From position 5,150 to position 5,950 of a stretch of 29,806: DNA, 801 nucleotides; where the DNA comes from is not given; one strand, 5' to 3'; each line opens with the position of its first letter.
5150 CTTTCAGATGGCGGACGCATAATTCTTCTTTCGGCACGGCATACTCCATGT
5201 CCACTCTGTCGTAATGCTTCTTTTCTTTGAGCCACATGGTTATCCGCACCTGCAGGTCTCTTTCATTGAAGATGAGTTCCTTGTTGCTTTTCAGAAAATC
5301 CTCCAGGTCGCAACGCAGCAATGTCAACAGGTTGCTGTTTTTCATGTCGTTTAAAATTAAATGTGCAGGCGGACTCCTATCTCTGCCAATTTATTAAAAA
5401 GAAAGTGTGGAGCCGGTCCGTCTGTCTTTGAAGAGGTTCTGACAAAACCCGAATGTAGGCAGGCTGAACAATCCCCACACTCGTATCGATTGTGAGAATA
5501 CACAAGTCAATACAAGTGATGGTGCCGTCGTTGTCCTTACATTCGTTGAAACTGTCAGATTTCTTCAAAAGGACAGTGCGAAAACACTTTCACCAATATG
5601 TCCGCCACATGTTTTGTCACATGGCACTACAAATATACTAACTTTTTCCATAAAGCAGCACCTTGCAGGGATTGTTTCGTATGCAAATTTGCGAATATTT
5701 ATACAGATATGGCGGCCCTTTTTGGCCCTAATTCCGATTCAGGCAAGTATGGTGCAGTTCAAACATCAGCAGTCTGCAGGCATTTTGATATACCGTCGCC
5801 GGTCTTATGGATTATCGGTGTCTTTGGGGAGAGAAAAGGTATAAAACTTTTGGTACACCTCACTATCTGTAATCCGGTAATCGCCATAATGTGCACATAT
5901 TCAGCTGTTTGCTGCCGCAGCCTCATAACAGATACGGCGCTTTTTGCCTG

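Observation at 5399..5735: Repeated ~330-bp noncoding element X: candidate structured 5' leader RNA on the minus strand, supported by wobble-preserving substitutions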

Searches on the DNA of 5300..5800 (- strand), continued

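Call 88: search_with_rna_model(model_id=R1, sources=[window, L010, L011, L012, L013, L014, L015, L016, L017, L018, L019, L020, L021, L022, L023, L024, L025, L026, L027, L029, L030, L031, L032, L033, L034, L035, L036, L038, L039, L040, L041, L042, L043, L044, L045, L046, L047, L048, L049, L050, L051, L052, L053, L054, L055, L056, L057, L058, L059, L060, L061, L062, L063, L064, L065, L066, L067, L068, L069, L070, L071, L072, L073, L074, L075, L076, L077, L078, L079, L080, L081, L082, L083, L084, L085, L086, L087, L088, L089, L090, L091, L092, L093, L094, L095, L096, L097, L098, L099, L100, L110, L111, L112, L113, L114, L115, L116, L118, L119, L120], max_evalue=1e-20, make_alignment=true)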
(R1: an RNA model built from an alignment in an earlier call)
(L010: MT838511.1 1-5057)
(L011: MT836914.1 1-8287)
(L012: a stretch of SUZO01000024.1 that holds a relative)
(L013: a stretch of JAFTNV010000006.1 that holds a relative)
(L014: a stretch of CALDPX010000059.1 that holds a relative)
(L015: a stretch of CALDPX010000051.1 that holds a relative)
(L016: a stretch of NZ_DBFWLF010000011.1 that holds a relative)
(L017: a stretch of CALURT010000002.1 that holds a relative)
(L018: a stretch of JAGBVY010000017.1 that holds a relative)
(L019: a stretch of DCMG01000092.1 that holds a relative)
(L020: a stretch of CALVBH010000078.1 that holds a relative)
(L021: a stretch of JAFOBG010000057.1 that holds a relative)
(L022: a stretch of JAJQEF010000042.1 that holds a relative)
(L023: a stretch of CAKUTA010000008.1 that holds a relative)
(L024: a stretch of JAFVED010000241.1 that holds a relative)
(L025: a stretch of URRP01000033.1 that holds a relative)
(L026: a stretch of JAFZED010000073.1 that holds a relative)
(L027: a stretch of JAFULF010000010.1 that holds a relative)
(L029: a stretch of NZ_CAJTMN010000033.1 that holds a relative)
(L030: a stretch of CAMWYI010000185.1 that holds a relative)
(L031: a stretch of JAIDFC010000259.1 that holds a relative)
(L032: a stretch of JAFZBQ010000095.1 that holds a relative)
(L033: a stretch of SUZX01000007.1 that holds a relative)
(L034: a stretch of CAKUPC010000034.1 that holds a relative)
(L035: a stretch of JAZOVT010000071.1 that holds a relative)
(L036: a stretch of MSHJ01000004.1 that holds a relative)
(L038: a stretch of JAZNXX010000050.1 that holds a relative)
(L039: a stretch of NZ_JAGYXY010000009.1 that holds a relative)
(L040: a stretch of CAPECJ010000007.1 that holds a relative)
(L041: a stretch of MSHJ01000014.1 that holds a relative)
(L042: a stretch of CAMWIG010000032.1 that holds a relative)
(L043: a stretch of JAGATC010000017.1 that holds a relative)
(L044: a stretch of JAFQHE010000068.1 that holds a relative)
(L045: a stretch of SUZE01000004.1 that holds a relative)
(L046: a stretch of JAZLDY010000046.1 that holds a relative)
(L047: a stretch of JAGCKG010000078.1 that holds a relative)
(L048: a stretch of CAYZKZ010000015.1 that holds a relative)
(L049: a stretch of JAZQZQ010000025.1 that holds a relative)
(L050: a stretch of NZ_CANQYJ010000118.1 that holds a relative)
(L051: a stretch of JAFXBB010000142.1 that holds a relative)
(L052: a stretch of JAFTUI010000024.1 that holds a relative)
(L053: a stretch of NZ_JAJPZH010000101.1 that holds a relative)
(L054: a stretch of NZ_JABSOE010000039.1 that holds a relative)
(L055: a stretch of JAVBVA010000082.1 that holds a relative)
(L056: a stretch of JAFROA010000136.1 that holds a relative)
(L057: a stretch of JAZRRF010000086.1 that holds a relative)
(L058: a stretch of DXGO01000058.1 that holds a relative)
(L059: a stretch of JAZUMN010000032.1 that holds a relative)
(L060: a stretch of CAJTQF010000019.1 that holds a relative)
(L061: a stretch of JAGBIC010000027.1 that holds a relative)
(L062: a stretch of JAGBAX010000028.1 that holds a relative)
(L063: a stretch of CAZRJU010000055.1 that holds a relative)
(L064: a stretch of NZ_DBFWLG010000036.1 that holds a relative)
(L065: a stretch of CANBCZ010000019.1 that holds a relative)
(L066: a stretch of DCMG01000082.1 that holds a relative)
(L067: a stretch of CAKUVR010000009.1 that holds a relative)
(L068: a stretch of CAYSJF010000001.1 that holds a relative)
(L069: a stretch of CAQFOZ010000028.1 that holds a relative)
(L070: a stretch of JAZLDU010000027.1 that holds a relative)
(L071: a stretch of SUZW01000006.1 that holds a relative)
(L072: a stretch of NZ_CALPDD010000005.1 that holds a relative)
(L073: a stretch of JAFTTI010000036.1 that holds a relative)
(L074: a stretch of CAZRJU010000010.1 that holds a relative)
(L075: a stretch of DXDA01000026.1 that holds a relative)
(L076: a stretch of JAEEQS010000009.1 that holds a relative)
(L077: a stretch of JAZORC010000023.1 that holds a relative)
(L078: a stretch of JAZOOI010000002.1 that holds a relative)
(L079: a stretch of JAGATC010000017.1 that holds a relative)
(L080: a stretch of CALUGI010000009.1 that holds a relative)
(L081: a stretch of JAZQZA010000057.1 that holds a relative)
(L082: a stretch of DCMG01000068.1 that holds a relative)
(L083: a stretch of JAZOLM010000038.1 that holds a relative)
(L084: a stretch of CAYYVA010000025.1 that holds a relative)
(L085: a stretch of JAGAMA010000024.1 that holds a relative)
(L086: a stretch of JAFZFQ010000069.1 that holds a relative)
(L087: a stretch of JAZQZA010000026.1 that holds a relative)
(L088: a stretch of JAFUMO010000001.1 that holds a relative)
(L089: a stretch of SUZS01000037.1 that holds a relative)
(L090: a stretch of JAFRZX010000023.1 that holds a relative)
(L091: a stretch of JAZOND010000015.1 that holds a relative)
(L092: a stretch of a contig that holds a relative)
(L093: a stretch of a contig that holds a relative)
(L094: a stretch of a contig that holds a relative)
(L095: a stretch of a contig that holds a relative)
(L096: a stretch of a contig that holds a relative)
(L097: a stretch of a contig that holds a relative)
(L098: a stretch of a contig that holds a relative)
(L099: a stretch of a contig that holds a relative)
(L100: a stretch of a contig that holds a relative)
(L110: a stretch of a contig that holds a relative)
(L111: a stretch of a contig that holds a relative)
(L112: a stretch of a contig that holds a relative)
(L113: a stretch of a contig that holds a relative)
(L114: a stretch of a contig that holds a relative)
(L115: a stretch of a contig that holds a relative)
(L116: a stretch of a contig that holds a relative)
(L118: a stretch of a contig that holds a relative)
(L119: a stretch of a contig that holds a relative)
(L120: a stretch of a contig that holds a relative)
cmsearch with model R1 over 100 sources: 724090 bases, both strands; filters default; matches with E-value up to 1e-20: 103.
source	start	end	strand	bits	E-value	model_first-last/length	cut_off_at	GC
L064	1849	2050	-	205.6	3.3e-59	1-200/200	no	0.45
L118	6593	6791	+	204.1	9.2e-59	1-200/200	no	0.43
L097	6405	6603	-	200.8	8.7e-58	1-200/200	no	0.4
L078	2726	2930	+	194.3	7.9e-56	1-200/200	no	0.4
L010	1856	2055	+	194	9.7e-56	1-200/200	no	0.37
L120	5925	6132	-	192.1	3.6e-55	1-200/200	no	0.4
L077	360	567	-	191.9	4.1e-55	1-200/200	no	0.4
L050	5198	5397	+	189.8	1.8e-54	1-200/200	no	0.39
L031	2418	2616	+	189.4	2.4e-54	1-200/200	no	0.39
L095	7769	7982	-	188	6e-54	1-200/200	no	0.4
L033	2140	2348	+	186.7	1.5e-53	1-200/200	no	0.42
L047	2611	2816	+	185.9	2.6e-53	1-200/200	no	0.39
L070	197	407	-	185.4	3.9e-53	1-200/200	no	0.4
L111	4667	4874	-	183.9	1e-52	1-200/200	no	0.39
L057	1317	1526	+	183.9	1.1e-52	1-200/200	no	0.37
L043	7647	7851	-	183.2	1.7e-52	1-200/200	no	0.4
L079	72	278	+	182.7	2.4e-52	1-200/200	no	0.41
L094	3963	4168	-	180.3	1.3e-51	1-200/200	no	0.37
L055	6125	6319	-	180.2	1.4e-51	1-200/200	no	0.35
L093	740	950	-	179.9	1.7e-51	1-200/200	no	0.41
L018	5885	6088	-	179.8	1.8e-51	1-200/200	no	0.42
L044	3700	3896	+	178.5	4.3e-51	1-200/200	no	0.36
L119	5252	5453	+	178.4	4.6e-51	1-200/200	no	0.43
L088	78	273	-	177.9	6.5e-51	1-200/200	no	0.38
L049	233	442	+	177.8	7.3e-51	1-200/200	no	0.4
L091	4764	4981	-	177.7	7.7e-51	1-200/200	no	0.41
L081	3103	3312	-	177.4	9.2e-51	1-200/200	no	0.4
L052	4031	4238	-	176.6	1.6e-50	1-200/200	no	0.4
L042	1468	1679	+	175.5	3.5e-50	1-200/200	no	0.44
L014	7616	7823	-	175.5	3.6e-50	1-200/200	no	0.4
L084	611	809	+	174.2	8.4e-50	1-200/200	no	0.36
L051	3368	3569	-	174.2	8.6e-50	1-200/200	no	0.41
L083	5035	5240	-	174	1e-49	1-200/200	no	0.38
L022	5290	5485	+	173.9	1.1e-49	1-200/200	no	0.42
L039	1719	1920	-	172.8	2.3e-49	1-200/200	no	0.41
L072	1091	1318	+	172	4e-49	1-200/200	no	0.43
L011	4264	4458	+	171.1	7.4e-49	1-200/200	no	0.38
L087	441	648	+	170.3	1.3e-48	1-200/200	no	0.39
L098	2737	2945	-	168.7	3.8e-48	1-200/200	no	0.41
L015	3683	3881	-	167.1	1.2e-47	1-200/200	no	0.41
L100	1213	1417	-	165.4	3.7e-47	1-200/200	no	0.37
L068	6809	7033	-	163.8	1.1e-46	1-200/200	no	0.43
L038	4072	4270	-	163.6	1.3e-46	1-200/200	no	0.35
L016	2703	2897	+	163.4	1.5e-46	1-200/200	no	0.4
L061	2279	2499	-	163.4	1.5e-46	1-200/200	no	0.4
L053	7110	7335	-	162.7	2.5e-46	1-200/200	no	0.4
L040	4180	4369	-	162.1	3.6e-46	1-200/200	no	0.46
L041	420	615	-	162.1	3.8e-46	1-200/200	no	0.4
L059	1472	1674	-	161.1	7.4e-46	1-200/200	no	0.38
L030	1102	1301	-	160.4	1.2e-45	1-200/200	no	0.43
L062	203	420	+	160.3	1.3e-45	1-200/200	no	0.41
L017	3804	4008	-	159.2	2.7e-45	1-200/200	no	0.4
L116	647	865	+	158.5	4.5e-45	1-200/200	no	0.37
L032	5219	5384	-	157.6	8.1e-45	1-200/200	no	0.45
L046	1570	1769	+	157.5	8.9e-45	1-200/200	no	0.42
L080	5800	5993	-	157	1.3e-44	1-200/200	no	0.41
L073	276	477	+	156.7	1.6e-44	1-200/200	no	0.43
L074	7328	7532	+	156.3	2.1e-44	1-200/200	no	0.43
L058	7508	7698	-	155.8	2.9e-44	1-200/200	no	0.46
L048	5460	5661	+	155.4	3.7e-44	1-200/200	no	0.42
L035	3931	4136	+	152.3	3.3e-43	1-200/200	no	0.39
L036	2421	2615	-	151.7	4.9e-43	1-200/200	no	0.41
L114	3237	3441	-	151.1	7.3e-43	1-200/200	no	0.42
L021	2064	2283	+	148.5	4.6e-42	1-200/200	no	0.43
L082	3244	3447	+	148.1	6.1e-42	1-200/200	no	0.42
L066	999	1201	+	147.7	8.1e-42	1-200/200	no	0.41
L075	1459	1648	+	147.5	9.2e-42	1-200/200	no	0.45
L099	6151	6368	+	147.5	9.3e-42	1-200/200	no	0.41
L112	1257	1453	+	146.5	1.8e-41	1-200/200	no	0.43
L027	4299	4489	+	146.4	1.9e-41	1-200/200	no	0.41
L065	6464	6683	+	145.9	2.6e-41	1-200/200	no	0.4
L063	1636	1839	-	145.6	3.5e-41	1-200/200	no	0.47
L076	2768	2959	-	144.9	5.3e-41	1-200/200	no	0.41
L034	3473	3677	-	142.7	2.6e-40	1-200/200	no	0.41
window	5398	5594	-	142.2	3.6e-40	1-200/200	no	0.45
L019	7544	7747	+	142.1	3.7e-40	1-200/200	no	0.42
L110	2363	2567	-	141.8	4.7e-40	1-200/200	no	0.4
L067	413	618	-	139.4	2.4e-39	1-200/200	no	0.4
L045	2900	3093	-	138.9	3.4e-39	1-200/200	no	0.41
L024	4963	5171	+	137.1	1.2e-38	1-200/200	no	0.46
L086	2764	2980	+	135.7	3.2e-38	1-200/200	no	0.44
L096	2399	2605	-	135.1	4.9e-38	1-200/200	no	0.48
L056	2515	2726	+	133.8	1.2e-37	1-200/200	no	0.42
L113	5499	5693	+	133.3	1.7e-37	1-200/200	no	0.43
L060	3690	3915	-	131.4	6.3e-37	1-200/200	no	0.42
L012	1571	1790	-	130.8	9.7e-37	1-200/200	no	0.4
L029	1889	2084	-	127.6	8.8e-36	1-200/200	no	0.39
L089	4567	4786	+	127.2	1.1e-35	1-200/200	no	0.39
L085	2178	2365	-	127.2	1.1e-35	1-200/200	no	0.41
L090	169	353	-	123.6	1.3e-34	1-200/200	no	0.39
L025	2739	2907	-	121.2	7.1e-34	1-200/200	no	0.38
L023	2909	3115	+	120.6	1.1e-33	1-200/200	no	0.43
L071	7179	7396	-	120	1.7e-33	1-200/200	no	0.38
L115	175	393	+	119.8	1.9e-33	1-200/200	no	0.4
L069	3854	4075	+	117.3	1.1e-32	1-200/200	no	0.4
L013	1743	1960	+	115.8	3e-32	1-200/200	no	0.42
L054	576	777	+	115.6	3.4e-32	1-200/200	no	0.4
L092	459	675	-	114.2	9.3e-32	1-200/200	no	0.38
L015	7291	7511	+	110.2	1.5e-30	1-200/200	no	0.4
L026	4422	4639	-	97.6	8.9e-27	1-200/200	no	0.42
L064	7281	7461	+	94.1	9.7e-26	1-200/200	no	0.41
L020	6621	6819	-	89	3.2e-24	1-200/200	no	0.4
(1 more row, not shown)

Alignment A7: 103 matches aligned to the model, 335 columns, each read 5' to 3' on its own strand. Consensus structure (alignment columns), stored with it:
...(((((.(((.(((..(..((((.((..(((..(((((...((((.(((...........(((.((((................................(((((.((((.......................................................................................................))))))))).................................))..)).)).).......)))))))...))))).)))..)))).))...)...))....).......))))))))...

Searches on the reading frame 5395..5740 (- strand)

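Call 49: search_protein_families(library=pfam, alignment_id=A3, max_evalue=0.001)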
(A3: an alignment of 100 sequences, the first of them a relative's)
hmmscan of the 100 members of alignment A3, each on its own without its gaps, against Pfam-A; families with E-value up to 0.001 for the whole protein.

A. member 1, L010:2104-2280:+ (59 aa): 0 families

B. families by the number of members that match (of 100 scanned): 57 families (the first 25 are shown)
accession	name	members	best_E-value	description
PF13306.12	LRR_5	13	8.8e-128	BspA type Leucine rich repeat region (6 copies)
PF13004.13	BACON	8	5.7e-23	Putative binding domain, N-terminal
PF13855.12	LRR_8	6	1.3e-16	Leucine rich repeat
PF19190.6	BACON_2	6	4.6e-13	Viral BACON domain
PF16378.10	DUF4988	5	1.3e-38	Domain of unknown function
PF07603.17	Lcl_C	4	1.3e-05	Lcl C-terminal domain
PF22558.3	REase-ARP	3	5e-16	Restriction Endonuclease associating with ARP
PF12799.13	LRR_4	3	3.5e-09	Leucine Rich repeats (2 copies)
PF01391.23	Collagen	3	7.6e-07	Collagen triple helix repeat (20 copies)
PF13620.12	CarboxypepD_reg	2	1.7e-13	Carboxypeptidase regulatory-like domain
PF13240.11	Zn_Ribbon_1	2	7.2e-13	zinc-ribbon domain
PF15283.12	DUF4595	2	4.4e-10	Domain of unknown function (DUF4595) with porin-like fold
PF12773.13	DZR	2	1.2e-09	Double zinc ribbon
PF09603.15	Fib_succ_major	2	1.1e-07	Fibrobacter succinogenes major domain (Fib_succ_major)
PF04513.17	Baculo_PEP_C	2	1.4e-07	Baculovirus polyhedron envelope protein, PEP, C terminus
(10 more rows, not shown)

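Call 61: search_protein_families(library=pfam, alignment_id=A4, max_evalue=0.001)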
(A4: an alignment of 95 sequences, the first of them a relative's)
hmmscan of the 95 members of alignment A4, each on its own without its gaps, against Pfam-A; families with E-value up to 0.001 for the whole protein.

A. member 1, L010:567-1475:+ (303 aa): 2 families
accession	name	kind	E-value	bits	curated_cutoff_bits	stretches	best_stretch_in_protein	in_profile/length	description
PF13280.12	WYL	-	6.6e-09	36.1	21.8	1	124-189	3-69/70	WYL domain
PF25583.1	WCX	-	1.6e-05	25.6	23.9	1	246-298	22-75/76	WCX domain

B. families by the number of members that match (of 95 scanned): 108 families (the first 25 are shown)
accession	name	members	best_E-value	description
PF00005.33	ABC_tran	4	7.8e-30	ABC transporter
PF13304.12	AAA_21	4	2.7e-12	AAA domain, putative AbiEii toxin, Type IV TA system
PF13401.12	AAA_22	4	3.4e-07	AAA domain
PF13173.12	AAA_14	3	7.3e-33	AAA domain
PF08707.16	PriCT_2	3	1.2e-15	Primase C terminal 2 (PriCT-2)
PF02463.25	SMC_N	3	2.1e-08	RecF/RecN/SMC N terminal domain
PF00587.30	tRNA-synt_2b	2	9.5e-35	tRNA synthetase class II core domain (G, H, P, S and T)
PF01637.24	ATPase_2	2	4.4e-19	ATPase domain predominantly from Archaea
PF12728.13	HTH_17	2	6.2e-14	Helix-turn-helix domain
PF08800.15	BT4734-like_N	2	6.2e-13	BT4734-like, N-terminal domain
PF13280.12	WYL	2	1.8e-09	WYL domain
PF25583.1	WCX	2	4.6e-09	WCX domain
PF14057.11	GGGtGRT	1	6.7e-191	GGGtGRT protein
PF00162.24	PGK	1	4e-149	Phosphoglycerate kinase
PF12987.12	DUF3871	1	2.2e-142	Domain of unknown function, B. Theta Gene description (DUF3871)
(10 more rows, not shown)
